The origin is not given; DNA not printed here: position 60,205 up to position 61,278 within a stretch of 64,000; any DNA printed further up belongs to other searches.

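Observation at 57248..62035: Candidate nucleotide-modifying (possibly antiviral) module: WYL regulator - SIS-like - Ham1/ITPase-like, then CYTH - short viperin-like radical SAM - LysR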

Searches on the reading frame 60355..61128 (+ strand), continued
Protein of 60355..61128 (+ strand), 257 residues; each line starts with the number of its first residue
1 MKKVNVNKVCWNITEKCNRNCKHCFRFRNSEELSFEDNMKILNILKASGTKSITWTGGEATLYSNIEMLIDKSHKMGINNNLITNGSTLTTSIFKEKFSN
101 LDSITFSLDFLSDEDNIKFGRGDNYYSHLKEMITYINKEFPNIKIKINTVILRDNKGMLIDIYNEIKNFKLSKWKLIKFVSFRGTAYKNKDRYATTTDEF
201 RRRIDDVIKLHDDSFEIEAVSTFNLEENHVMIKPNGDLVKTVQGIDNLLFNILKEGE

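Call 26: search_protein_families(library=pfam, proteins=[L061:11218-11940:-, L068:8356-8946:+, L051:4573-5034:+, L016:12491-13015:+, L063:12330-12764:+, L031:9282-9992:+, L002:2906-3547:+, L002:586-1422:+, L009:8225-9760:+, L009:9744-10328:+], max_evalue=0.01)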
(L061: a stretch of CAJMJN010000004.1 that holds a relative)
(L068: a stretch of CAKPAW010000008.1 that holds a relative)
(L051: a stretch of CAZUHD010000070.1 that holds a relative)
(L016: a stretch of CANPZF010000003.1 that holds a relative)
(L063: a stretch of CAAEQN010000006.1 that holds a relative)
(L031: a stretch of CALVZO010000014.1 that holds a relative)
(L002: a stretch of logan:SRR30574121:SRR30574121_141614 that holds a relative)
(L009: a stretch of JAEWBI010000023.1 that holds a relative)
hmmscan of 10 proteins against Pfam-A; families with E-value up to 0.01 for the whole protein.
L061:11218-11940:- (240 aa): 0 families

L068:8356-8946:+ (196 aa): 0 families

L051:4573-5034:+ (153 aa): 1 family
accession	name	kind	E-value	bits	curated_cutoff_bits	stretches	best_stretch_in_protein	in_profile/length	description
PF04545.22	Sigma70_r4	-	0.008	16.1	24.1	0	100-149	1-50/50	Sigma-70, region 4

L016:12491-13015:+ (174 aa): 1 family
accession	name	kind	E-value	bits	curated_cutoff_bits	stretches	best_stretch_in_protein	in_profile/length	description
PF04545.22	Sigma70_r4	-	0.0023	17.9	24.1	1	121-170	1-50/50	Sigma-70, region 4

L063:12330-12764:+ (144 aa): 9 families
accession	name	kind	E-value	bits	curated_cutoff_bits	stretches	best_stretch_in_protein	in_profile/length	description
PF13936.12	HTH_38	-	5e-05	23.4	27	1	88-124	3-39/44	Helix-turn-helix domain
PF02796.21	HTH_7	-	6.1e-05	23.5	23.8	1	98-128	14-44/45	Helix-turn-helix domain of resolvase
PF04545.22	Sigma70_r4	-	0.0001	22.2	24.1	1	89-133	4-48/50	Sigma-70, region 4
PF13384.12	HTH_23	-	0.00046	20.3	24.6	1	93-129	5-41/50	Homeodomain-like domain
PF02001.22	DUF134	-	0.0006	20.8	27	1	104-142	49-87/98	Protein of unknown function DUF134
PF13551.12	HTH_29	-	0.0012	19.3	28.1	1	100-132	6-39/64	Winged helix-turn helix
PF07374.17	DUF1492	-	0.0017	18.9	21.5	1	91-132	57-98/100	Protein of unknown function (DUF1492)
PF08279.18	HTH_11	-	0.0018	18.5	25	1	100-124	8-34/55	HTH domain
PF14493.12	HTH_40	-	0.0058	17.3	27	0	99-123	6-30/89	Helix-turn-helix domain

L031:9282-9992:+ (236 aa): 5 families
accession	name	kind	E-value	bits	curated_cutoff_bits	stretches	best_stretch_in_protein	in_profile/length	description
PF13847.12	Methyltransf_31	-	3e-05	24.2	27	1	113-176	57-119/145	Methyltransferase domain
PF08242.18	Methyltransf_12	-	4e-05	24.7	30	1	34-154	3-92/98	Methyltransferase domain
PF13649.12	Methyltransf_25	-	0.0015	19.6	27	0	34-62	4-34/97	Methyltransferase domain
PF03288.22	Pox_D5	-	0.0031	18.4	21.4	0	155-200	18-62/86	Poxvirus D5 protein-like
PF08241.18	Methyltransf_11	-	0.0046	18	21.2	0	34-62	3-31/95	Methyltransferase domain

L002:2906-3547:+ (213 aa): 10 families
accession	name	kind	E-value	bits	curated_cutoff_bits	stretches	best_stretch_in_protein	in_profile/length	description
PF13847.12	Methyltransf_31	-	6.5e-13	49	27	1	42-145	3-111/145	Methyltransferase domain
PF08241.18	Methyltransf_11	-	4.5e-11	43.7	21.2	1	48-126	2-77/95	Methyltransferase domain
PF13649.12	Methyltransf_25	-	5e-11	43.6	27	1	46-132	1-87/97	Methyltransferase domain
PF13489.12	Methyltransf_23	-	2.2e-07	31.2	27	1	33-168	9-135/164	Methyltransferase domain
PF08242.18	Methyltransf_12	-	2.8e-07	31.6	30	1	48-126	2-82/98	Methyltransferase domain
PF03848.20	TehB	-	0.00012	22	20.4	1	28-136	17-121/193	Tellurite resistance protein TehB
PF13679.12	Methyltransf_32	-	0.00031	21.1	27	1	32-104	15-93/143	Methyltransferase domain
PF06325.19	PrmA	-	0.0018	18.3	22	1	37-116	156-233/296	Ribosomal protein L11 methyltransferase (PrmA)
PF00398.26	RrnaAD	-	0.0018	17.8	24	1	21-83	20-71/263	Ribosomal RNA adenine dimethylase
PF10294.15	Methyltransf_16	-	0.0088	16.3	21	0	20-89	29-95/174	Lysine methyltransferase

L002:586-1422:+ (278 aa): 2 families
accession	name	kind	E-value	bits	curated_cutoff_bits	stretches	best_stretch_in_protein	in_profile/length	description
PF00793.26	DAHP_synth_1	-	2.1e-69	233.9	25.5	1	35-271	15-262/270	DAHP synthetase I family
PF03102.20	NeuB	-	6.1e-07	29.6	22.1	1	80-178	48-146/241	NeuB family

L009:8225-9760:+ (511 aa): 3 families
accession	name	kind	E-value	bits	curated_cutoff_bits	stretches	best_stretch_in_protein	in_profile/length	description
PF13091.12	PLDc_2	-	6.1e-34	117.1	27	2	352-477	2-130/132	PLD-like domain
PF00614.28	PLDc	-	8.7e-14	51.3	21.9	2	248-274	2-28/28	Phospholipase D Active site motif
PF13396.11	PLDc_N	-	8.2e-09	35.7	23.3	1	54-88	6-39/42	Phospholipase_D-nuclease N-terminal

L009:9744-10328:+ (194 aa): 1 family
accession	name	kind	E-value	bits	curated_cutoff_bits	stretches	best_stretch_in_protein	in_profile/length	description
PF03729.18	DUF308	-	1.8e-20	73.4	25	3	80-150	2-72/73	Short repeat of unknown function (DUF308)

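Call 27: search_protein_families(library=pfam, proteins=[L083:10759-11646:+, L073:13194-14138:+, L031:11428-11796:-, L025:13423-14178:+, L050:13237-13668:+, L037:6595-7122:+, L031:4515-5123:+, L083:5014-5886:+, L057:4950-7031:+, L073:12358-13182:+], max_evalue=0.01)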
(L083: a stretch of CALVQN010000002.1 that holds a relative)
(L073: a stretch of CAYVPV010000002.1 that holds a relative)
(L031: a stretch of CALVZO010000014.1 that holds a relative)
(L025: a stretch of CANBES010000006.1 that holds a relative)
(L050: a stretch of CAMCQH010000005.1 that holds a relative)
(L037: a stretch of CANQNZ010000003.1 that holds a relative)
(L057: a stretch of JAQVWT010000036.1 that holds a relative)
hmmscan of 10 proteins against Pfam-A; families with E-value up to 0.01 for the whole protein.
L083:10759-11646:+ (295 aa): 2 families
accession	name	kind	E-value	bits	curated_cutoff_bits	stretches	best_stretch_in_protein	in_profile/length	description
PF04055.27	Radical_SAM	-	3.1e-06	27.9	29.5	1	17-150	7-163/166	Radical SAM superfamily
PF13186.11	SPASM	-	0.0015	19.2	21.5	1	226-257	1-34/67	Iron-sulfur cluster-binding domain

L073:13194-14138:+ (314 aa): 1 family
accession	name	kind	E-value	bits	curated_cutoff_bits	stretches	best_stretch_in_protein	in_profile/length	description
PF02784.22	Orn_Arg_deC_N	-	0.0002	21.2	23.4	1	13-62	5-54/247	Pyridoxal-dependent decarboxylase, pyridoxal binding domain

L031:11428-11796:- (122 aa): 1 family
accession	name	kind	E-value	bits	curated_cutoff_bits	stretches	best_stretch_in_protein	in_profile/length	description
PF00383.29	dCMP_cyt_deam_1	-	1.4e-07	31.8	25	1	8-101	9-97/102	Cytidine and deoxycytidylate deaminase zinc-binding region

L025:13423-14178:+ (251 aa): 1 family
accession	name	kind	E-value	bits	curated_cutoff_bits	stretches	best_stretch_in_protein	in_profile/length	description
PF02452.23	PemK_toxin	-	7.6e-31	107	23.1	1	62-171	1-109/109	PemK-like, MazF-like toxin of type II toxin-antitoxin system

L050:13237-13668:+ (143 aa): 9 families
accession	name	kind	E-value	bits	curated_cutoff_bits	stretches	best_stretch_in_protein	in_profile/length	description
PF04545.22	Sigma70_r4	-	5.4e-05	23.1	24.1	1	7-39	11-43/50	Sigma-70, region 4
PF04297.20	UPF0122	-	0.00035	21.2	22.7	1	8-78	25-97/101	Putative helix-turn-helix protein, YlxM / p13 like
PF00356.27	LacI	-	0.00037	20.7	27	1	20-52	3-35/46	Bacterial regulatory proteins, lacI family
PF01325.25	Fe_dep_repress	-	0.00087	19.9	26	1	19-39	25-45/60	Iron dependent repressor, N-terminal DNA binding domain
PF12802.13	MarR_2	-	0.001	19.6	27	1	17-39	21-43/61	MarR family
PF04967.18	HTH_10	-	0.0015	18.8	23.1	1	20-41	27-48/53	HTH DNA binding domain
PF07374.17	DUF1492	-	0.0018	18.9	21.5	1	6-41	61-96/100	Protein of unknown function (DUF1492)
PF01047.28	MarR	-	0.0066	16.8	24.6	0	18-39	19-40/59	MarR family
PF13412.12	HTH_24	-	0.0088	16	21.9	0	20-39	21-40/48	Winged helix-turn-helix DNA-binding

L037:6595-7122:+ (175 aa): 1 family
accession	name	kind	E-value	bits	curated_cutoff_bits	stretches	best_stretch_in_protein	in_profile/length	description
PF01272.25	GreA_GreB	-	1.1e-07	32.2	26.9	1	118-158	34-74/77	Transcription elongation factor, GreA/GreB, C-term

L031:4515-5123:+ (202 aa): 6 families
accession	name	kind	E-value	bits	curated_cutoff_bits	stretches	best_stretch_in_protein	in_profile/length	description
PF02223.23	Thymidylate_kin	-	1.6e-12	47.9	27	1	5-183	1-184/185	Thymidylate kinase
PF13238.12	AAA_18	-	1.5e-10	42.1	29.4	1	3-143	1-118/128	AAA domain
PF01712.25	dNK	-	2.8e-06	27.7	27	1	3-181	1-188/203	Deoxynucleoside kinase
PF13671.12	AAA_33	-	4.6e-05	24.2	27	1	2-142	1-124/143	AAA domain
PF13521.12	AAA_28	-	7.4e-05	23.5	27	1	3-173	2-159/164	AAA domain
PF13207.12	AAA_17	-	0.0001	23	27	1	7-141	2-127/136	AAA domain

L083:5014-5886:+ (290 aa): 6 families
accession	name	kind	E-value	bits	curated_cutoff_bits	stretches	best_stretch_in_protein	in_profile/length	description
PF08282.18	Hydrolase_3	-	2.5e-45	155.7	20.9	1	10-280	1-254/255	haloacid dehalogenase-like hydrolase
PF05116.19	S6PP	-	5.3e-12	46.3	20.3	2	8-179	3-167/247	Sucrose-6F-phosphate phosphohydrolase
PF00702.32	Hydrolase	-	1.4e-10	42.3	26.4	1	7-247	1-190/191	haloacid dehalogenase-like hydrolase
PF13419.12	HAD_2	-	8.7e-07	29.7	23.8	0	189-245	110-169/178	Haloacid dehalogenase-like hydrolase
PF21141.3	T6PP_C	-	0.00031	20.5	26.7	1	192-247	167-225/267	Trehalose-6-phosphate phosphatase, C-terminal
PF13344.12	Hydrolase_6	-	0.0048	17.3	27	0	10-47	1-37/101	Haloacid dehalogenase-like hydrolase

L057:4950-7031:+ (693 aa): 1 family
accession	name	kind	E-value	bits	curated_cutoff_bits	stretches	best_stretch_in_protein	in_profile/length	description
PF01136.24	Peptidase_U32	-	3.9e-41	141.3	22.4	1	71-255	3-202/233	Peptidase family U32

L073:12358-13182:+ (274 aa): 1 family
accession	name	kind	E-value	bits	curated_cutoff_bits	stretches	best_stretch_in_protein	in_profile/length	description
PF01928.26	CYTH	-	0.00018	21.9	23.2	1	126-223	51-155/179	CYTH domain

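Call 31: search_solved_structures(query=window:60355-61128:+, max_evalue=0.001, show_alignments=1)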
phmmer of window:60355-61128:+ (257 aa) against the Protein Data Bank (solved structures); distinct sequences matched with E-value up to 0.001: 15.
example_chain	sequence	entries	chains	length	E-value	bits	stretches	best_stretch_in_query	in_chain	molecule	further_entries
9dfw_A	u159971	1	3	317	5.1e-16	62.1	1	9-189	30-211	Radical SAM core domain-containing protein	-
9dgw_A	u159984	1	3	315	7.2e-16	61.6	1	9-186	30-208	Radical SAM core domain-containing protein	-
6b4c_A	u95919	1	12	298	7.2e-16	61.6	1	9-186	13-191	Viperin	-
7n7i_A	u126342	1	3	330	9.3e-16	61.2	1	9-186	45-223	Viperin-like enzyme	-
9dfu_A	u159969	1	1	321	3.9e-14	55.9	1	9-185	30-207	Radical SAM core domain-containing protein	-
9dfn_A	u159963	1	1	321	1.1e-13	54.5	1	10-185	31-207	Radical SAM core domain-containing protein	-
5vsl_A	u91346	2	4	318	1e-11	48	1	9-201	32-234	Radical S-adenosyl methionine domain-containing protein 2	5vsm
6q2p_A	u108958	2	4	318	1.4e-11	47.6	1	9-200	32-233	Radical S-adenosyl methionine domain-containing protein 2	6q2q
7n7h_A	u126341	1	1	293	1.1e-09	41.3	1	9-184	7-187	VIPERIN-LIKE ENZYME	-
7tol_A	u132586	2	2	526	1.2e-07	34.7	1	12-211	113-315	glycerol dibiphytanyl glycerol tetraether - macrocyclic archaeol synthase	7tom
6efn_A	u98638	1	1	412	1.4e-06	31.2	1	12-165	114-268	Sporulation killing factor maturation protein SkfB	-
2fb2_A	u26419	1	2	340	1.5e-06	31.1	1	9-194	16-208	Molybdenum cofactor biosynthesis protein A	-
1tv7_A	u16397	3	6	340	2.5e-06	30.3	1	11-194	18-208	Molybdenum cofactor biosynthesis protein A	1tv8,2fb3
7vob_C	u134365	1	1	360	2.2e-05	27.3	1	13-122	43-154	Cytosylglucuronate decarboxylase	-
7voc_C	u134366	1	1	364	2.3e-05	27.2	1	13-122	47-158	Cytosylglucuronate decarboxylase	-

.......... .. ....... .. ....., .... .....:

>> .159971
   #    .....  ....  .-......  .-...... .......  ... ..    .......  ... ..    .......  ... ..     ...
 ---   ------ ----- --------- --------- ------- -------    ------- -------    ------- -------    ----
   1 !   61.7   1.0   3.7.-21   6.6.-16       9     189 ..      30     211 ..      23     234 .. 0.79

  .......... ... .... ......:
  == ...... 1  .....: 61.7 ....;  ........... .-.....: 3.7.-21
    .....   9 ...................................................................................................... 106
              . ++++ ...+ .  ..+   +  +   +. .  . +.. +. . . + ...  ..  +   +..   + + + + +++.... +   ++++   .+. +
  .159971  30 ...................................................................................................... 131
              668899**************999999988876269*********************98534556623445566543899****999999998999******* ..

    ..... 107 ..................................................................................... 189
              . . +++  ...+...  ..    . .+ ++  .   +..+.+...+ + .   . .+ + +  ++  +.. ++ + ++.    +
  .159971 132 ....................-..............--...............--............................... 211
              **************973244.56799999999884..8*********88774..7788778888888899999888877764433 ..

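Call 37: search_protein_representatives(protein=window:60355-61128:+)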
Query: 257 residues. Proteins with E-value up to 0.001 (for the whole library): 9846; up to 1e-10: 806; up to 1e-30: 53. The best 150 are listed.
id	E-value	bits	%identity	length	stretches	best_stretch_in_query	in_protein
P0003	3.1e-118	410.0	72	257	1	1-257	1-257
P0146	2.9e-46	174.3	38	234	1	7-239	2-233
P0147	5.5e-46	173.4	40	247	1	7-251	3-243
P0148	6.2e-44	166.7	37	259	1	7-250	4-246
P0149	6.8e-44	166.5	35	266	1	8-249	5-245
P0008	9.5e-44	166.0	38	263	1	8-253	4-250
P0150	2.2e-43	164.8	41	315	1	6-246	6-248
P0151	2.9e-42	161.2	37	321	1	8-251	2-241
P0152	1.1e-41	159.3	35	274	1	6-255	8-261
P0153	1.1e-41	159.3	35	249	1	5-249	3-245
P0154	1.1e-41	159.3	38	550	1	7-249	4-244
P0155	1.7e-41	158.7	34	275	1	2-253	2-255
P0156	2.0e-41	158.5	34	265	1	8-255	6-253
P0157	2.2e-41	158.3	38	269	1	8-242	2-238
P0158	6.1e-41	156.9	37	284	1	6-254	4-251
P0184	1.7e-32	129.2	29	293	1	9-255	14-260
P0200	4.9e-30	121.1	32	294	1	7-200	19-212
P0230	1.4e-25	106.5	28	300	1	8-251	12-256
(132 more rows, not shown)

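Call 42: search_solved_structures(query=A2, max_evalue=1)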
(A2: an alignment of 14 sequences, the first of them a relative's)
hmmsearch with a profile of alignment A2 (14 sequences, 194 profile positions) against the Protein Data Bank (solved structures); distinct sequences matched with E-value up to 1: 5.
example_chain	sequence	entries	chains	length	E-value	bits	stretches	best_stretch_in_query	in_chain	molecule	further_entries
1yem_A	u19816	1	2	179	0.0028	20.7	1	73-173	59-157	Conserved hypothetical protein Pfu-838710-001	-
7p3x_S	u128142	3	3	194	0.049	16.6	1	32-176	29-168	AP complex subunit sigma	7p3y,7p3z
3n0y_A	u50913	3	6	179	0.12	15.3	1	98-171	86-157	Adenylate cyclase 2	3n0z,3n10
2fjt_A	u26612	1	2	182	0.14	15.1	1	98-171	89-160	Adenylyl cyclase class IV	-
2bk8_A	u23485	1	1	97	0.26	14.2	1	88-144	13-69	TITIN HEART ISOFORM N2-B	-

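Call 43: search_solved_structures(query=A3, max_evalue=1)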
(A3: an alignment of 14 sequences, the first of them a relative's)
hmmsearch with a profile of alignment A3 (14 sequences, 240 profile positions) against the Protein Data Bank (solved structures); distinct sequences matched with E-value up to 1: 97 (the best 60 are shown).
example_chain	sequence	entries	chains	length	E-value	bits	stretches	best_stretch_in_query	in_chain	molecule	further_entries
9phz_E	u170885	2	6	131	6.1e-07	32.3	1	2-120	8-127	Stage 0 sporulation protein A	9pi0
3cfy_A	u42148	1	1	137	1.8e-06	30.7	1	9-130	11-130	Putative LuxO repressor protein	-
1lq1_A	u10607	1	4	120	5.7e-06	29.1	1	130-198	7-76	Stage 0 sporulation protein A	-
1dz3_A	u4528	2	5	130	6e-06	29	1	2-122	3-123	Stage 0 sporulation protein A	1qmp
3a0r_B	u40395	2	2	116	6.4e-06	28.9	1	1-119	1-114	Response regulator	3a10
3a0u_A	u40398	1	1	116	8e-06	28.6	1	1-119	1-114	Response regulator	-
1fc3_A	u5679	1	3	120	8.4e-06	28.5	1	130-198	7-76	SPO0A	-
9rhz_C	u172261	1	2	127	1.2e-05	28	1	4-85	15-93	Chemotaxis protein CheY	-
6azr_B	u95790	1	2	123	4.7e-05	26.1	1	4-119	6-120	Chemotaxis regulator-transmits chemoreceptor signals to flagelllar motor components CheY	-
3dge_C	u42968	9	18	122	4.7e-05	26.1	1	4-119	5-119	Response regulator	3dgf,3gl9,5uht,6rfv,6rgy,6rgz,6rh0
4ja2_A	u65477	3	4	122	5.5e-05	25.9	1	19-119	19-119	Response regulator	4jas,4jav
1tmy_A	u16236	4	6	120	9.9e-05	25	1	23-117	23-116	CHEY PROTEIN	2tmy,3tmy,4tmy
4iga_A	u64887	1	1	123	0.00011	24.9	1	23-117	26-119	Chemotaxis protein CheY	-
2jvi_A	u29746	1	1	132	0.00011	24.9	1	3-119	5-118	Sporulation initiation phosphotransferase F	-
1u0s_Y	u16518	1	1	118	0.00012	24.8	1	23-92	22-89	Chemotaxis protein cheY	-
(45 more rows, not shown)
